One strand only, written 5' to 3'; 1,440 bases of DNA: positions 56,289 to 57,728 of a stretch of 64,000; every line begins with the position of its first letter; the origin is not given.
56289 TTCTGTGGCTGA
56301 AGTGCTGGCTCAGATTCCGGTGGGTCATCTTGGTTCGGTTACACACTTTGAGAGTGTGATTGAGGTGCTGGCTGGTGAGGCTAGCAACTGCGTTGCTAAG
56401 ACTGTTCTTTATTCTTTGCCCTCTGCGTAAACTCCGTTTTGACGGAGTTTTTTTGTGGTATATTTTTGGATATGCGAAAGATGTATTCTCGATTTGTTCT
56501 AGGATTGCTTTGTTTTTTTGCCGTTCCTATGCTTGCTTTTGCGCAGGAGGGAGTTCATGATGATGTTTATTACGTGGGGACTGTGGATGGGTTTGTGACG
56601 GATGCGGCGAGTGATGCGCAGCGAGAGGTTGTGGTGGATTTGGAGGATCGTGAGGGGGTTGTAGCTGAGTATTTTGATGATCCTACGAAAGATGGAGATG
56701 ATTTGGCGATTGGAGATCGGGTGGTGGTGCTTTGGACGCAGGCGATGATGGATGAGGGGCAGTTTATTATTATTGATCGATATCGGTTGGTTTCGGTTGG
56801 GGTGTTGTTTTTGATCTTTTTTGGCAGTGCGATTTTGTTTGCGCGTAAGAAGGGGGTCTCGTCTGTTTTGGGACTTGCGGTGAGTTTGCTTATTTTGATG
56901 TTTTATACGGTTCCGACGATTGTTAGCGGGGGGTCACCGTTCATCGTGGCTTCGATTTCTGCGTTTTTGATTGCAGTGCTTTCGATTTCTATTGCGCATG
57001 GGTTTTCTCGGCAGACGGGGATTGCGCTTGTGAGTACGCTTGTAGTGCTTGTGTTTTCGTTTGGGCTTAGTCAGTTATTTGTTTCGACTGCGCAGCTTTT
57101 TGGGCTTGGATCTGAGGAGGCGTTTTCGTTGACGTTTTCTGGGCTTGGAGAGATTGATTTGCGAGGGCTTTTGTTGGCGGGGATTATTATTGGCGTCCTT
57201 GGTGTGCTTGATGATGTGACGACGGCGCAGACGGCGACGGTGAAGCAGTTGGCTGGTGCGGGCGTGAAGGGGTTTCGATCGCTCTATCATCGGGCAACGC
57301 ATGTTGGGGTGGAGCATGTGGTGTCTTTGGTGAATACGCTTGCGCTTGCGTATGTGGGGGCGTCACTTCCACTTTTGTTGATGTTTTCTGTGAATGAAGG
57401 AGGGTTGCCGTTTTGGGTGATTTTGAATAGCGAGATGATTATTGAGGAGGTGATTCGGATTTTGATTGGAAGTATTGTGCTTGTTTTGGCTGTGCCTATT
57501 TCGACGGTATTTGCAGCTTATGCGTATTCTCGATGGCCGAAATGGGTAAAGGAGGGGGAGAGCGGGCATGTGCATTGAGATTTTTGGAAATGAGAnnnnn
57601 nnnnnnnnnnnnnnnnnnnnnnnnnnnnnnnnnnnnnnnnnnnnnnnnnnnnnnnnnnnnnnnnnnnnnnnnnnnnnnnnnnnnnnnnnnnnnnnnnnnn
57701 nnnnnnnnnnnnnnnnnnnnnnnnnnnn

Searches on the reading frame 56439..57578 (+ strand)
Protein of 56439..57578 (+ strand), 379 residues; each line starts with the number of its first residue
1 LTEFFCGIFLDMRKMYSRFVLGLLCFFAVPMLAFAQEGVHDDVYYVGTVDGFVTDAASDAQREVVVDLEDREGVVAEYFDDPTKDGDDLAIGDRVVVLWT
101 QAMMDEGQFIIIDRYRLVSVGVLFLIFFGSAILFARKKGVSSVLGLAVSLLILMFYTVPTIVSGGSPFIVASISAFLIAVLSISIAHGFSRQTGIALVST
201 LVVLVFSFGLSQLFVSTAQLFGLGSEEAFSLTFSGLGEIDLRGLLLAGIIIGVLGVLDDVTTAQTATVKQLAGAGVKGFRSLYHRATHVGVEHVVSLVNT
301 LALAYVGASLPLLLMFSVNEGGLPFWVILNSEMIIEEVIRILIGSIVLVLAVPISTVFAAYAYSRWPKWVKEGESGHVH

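Call 45: search_protein_families(library=pfam, proteins=[window:56439-57578:+], max_evalue=0.001)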
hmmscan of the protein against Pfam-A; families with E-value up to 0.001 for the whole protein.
window:56439-57578:+ (379 aa): 1 family
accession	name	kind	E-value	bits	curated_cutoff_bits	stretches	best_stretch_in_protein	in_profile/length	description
PF07907.16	YibE_F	-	1.2e-56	192.4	27.2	1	122-360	3-240/241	YibE/F-like protein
